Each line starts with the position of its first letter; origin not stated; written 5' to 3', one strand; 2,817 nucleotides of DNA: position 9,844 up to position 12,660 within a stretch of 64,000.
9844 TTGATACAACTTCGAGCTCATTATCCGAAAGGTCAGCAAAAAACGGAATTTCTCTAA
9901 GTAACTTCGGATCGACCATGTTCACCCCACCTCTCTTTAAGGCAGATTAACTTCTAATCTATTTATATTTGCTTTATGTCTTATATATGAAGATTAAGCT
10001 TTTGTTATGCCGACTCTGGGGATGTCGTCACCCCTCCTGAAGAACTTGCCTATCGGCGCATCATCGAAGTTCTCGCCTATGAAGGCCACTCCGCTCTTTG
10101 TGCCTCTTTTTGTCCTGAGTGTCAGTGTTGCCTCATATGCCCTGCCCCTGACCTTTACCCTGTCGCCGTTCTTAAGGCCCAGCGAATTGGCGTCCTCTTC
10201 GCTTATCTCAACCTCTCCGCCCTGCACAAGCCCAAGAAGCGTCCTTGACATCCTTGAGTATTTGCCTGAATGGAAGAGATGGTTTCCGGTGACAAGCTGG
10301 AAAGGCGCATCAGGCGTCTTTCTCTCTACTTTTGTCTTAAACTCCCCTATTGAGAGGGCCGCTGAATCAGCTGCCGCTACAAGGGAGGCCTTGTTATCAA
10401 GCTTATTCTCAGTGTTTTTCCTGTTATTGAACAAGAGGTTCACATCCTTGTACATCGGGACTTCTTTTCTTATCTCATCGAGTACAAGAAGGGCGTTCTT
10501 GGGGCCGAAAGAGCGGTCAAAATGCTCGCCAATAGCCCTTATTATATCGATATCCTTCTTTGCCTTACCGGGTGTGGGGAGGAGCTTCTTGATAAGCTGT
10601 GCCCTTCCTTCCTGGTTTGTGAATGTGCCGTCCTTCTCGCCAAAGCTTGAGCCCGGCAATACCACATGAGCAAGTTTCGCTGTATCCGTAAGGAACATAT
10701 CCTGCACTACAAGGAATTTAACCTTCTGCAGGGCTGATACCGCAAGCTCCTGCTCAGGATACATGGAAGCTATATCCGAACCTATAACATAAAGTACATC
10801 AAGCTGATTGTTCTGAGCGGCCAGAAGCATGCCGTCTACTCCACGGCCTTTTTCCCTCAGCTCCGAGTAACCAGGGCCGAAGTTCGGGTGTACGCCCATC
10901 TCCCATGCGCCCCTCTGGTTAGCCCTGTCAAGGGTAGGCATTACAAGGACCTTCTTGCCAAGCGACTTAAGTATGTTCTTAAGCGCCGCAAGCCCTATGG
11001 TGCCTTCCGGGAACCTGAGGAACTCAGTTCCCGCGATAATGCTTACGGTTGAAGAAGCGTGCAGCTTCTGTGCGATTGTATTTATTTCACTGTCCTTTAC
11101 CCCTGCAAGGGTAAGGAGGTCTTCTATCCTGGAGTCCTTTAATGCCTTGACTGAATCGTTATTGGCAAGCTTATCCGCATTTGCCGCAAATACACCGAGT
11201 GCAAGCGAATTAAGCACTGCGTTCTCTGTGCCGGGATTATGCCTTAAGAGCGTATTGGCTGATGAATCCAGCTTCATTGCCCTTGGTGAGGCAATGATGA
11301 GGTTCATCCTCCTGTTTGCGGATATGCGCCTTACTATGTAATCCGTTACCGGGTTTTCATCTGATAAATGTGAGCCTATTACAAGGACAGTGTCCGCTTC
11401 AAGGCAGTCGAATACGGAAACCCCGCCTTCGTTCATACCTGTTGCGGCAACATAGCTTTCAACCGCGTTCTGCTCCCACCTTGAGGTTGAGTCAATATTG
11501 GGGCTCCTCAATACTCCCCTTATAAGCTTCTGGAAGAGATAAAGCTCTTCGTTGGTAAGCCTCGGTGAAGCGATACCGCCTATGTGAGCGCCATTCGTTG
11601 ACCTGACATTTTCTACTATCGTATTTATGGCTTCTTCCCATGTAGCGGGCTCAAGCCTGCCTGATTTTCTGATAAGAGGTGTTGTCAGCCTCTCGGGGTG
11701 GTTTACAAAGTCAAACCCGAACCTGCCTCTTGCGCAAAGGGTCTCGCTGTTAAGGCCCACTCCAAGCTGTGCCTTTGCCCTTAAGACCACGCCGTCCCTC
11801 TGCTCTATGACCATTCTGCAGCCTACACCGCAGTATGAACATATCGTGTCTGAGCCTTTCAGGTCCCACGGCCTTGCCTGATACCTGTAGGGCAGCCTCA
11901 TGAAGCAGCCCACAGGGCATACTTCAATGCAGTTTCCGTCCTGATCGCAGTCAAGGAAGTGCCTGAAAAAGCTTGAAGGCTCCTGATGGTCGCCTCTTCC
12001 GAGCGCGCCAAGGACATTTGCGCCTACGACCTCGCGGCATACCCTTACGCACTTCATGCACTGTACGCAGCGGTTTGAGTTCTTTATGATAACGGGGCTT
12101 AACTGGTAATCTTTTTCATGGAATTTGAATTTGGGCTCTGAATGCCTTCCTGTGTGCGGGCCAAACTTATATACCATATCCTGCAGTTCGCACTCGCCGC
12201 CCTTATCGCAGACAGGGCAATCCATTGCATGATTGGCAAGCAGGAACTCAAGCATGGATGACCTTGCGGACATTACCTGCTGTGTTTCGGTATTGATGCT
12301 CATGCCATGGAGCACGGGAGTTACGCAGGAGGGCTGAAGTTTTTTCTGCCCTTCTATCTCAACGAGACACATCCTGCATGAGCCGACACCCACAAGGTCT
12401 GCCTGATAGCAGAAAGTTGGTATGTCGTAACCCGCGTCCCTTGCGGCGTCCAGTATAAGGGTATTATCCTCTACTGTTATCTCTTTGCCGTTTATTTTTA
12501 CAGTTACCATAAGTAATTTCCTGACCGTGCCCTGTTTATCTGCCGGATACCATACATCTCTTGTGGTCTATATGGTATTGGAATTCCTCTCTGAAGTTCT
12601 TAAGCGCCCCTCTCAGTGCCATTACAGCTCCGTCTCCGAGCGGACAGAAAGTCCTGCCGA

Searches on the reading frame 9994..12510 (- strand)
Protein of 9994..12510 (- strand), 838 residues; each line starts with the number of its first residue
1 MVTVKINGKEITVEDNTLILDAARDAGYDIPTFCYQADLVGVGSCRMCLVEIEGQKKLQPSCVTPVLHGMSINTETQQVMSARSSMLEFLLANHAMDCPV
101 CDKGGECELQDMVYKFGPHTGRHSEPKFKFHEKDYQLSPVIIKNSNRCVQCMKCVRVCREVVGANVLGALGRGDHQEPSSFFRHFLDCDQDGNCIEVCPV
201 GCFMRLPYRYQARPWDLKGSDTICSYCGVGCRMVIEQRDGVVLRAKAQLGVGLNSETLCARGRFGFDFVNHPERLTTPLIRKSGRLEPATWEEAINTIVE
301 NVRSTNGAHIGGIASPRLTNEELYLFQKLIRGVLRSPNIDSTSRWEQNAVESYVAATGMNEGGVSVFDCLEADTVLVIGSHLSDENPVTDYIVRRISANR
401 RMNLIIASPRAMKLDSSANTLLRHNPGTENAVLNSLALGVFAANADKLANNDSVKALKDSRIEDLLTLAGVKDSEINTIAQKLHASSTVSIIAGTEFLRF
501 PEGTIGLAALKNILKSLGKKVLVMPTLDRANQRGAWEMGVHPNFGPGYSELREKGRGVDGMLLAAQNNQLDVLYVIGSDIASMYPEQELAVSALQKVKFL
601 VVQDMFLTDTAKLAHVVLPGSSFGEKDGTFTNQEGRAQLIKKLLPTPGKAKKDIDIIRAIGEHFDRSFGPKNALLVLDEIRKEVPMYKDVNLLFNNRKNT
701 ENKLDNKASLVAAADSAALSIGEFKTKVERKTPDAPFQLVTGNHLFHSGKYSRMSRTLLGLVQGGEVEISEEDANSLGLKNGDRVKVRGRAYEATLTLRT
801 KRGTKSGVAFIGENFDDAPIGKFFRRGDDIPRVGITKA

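Call 4: search_protein_families(library=pfam, proteins=[window:9994-12510:-], max_evalue=0.01)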
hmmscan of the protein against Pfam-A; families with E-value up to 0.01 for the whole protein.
window:9994-12510:- (838 aa): 10 families
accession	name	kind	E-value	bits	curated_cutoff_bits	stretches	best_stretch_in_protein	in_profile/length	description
PF00384.28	Molybdopterin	-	1.2e-44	153.3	24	1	274-662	1-352/353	Molybdopterin oxidoreductase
PF13510.11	Fer2_4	-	4.2e-19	68.8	22.8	1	1-76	3-81/82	2Fe-2S iron-sulfur cluster binding domain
PF22117.2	Fer4_Nqo3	-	4.5e-17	62.4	27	1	139-203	2-66/67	NADH-quinone oxidoreductase subunit 3, ferredoxin-like domain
PF10588.14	NADH-G_4Fe-4S_3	-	2.7e-16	59.2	27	1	83-120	1-38/40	NADH-ubiquinone oxidoreductase-G iron-sulfur binding region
PF00111.32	Fer2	-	1.3e-10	41.5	21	1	4-55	1-50/77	2Fe-2S iron-sulfur cluster binding domain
PF04879.21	Molybdop_Fe4S4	-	4.7e-10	39.7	22.7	1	221-271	5-55/55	Molybdopterin oxidoreductase Fe4S4 domain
PF01568.27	Molydop_binding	-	1.8e-09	38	26.8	1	737-817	1-82/110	Molydopterin dinucleotide binding domain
PF12838.12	Fer4_7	-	4.9e-05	24.1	27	1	147-202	1-52/52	4Fe-4S dicluster domain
PF00037.32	Fer4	-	0.0027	17.9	21.1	0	187-202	7-22/24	4Fe-4S binding domain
PF12837.12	Fer4_6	-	0.0041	17.5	25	1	144-159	5-20/24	4Fe-4S binding domain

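Call 5: search_protein_families(library=ncbifam, proteins=[window:9994-12510:-], max_evalue=0.01)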
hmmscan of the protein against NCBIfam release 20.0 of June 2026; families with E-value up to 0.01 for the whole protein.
window:9994-12510:- (838 aa): 32 families (the best 25 are shown)
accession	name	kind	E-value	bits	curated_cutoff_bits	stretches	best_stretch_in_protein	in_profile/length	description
TIGR01973.1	NuoG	equivalog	1.9e-149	499.3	470.05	1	4-660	1-606/606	NADH-quinone oxidoreductase subunit NuoG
NF005895.0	PRK07860.1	equivalog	2.1e-119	399.8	802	1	1-800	17-766/811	NADH-quinone oxidoreductase subunit G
TIGR01591.1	Fdh-alpha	equivalog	9.2e-94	314.8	666.25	1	222-811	1-639/672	formate dehydrogenase subunit alpha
NF006305.0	PRK08493.1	equivalog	8.4e-66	222.6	591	2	1-181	1-176/819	NADH-quinone oxidoreductase subunit G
NF040763.1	FeFe_hydrog_A6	exception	1.1e-56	192.4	765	1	2-204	1-206/571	NADH-dependent [FeFe] hydrogenase, group A6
NF047855.1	AssmNtatRedNasC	equivalog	2.8e-49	168.1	1100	1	219-680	20-522/708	assimilatory nitrate reductase catalytic subunit NasC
NF005745.0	PRK07569.1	equivalog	6.7e-46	156.6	333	1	2-204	4-208/238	bidirectional hydrogenase complex protein HoxU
NF040762.1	Hydr_FeFe_Clost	exception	2.9e-34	118.6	900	1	3-203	2-204/572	ferredoxin hydrogenase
NF041323.1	Nitr_red_NasA_Halo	equivalog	2.8e-33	115.4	1000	2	554-667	362-473/673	assimilatory nitrate reductase NasA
TIGR01706.1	NAPA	equivalog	3.7e-32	111.6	930.55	3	216-444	39-280/830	periplasmic nitrate reductase subunit alpha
NF010055.0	PRK13532.1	equivalog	8.9e-32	110.2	904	2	216-445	39-281/830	nitrate reductase catalytic subunit NapA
NF009454.0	PRK12814.1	equivalog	1.1e-25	90.1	916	1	2-99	4-101/657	putative NADPH-dependent glutamate synthase small subunit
NF041783.2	mnquin_red_QrcB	equivalog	8.5e-21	73.8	440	1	220-816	53-653/695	menaquinone reductase molybdopterin-binding-like subunit QrcB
TIGR01553.1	formate-DH-alph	equivalog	6.6e-19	67.2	814.2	1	218-437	43-286/1009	formate dehydrogenase-N subunit alpha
TIGR01701.1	Fdhalpha-like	subfamily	1.5e-17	63.1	582.15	2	273-389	98-216/744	FdhF/YdeP family oxidoreductase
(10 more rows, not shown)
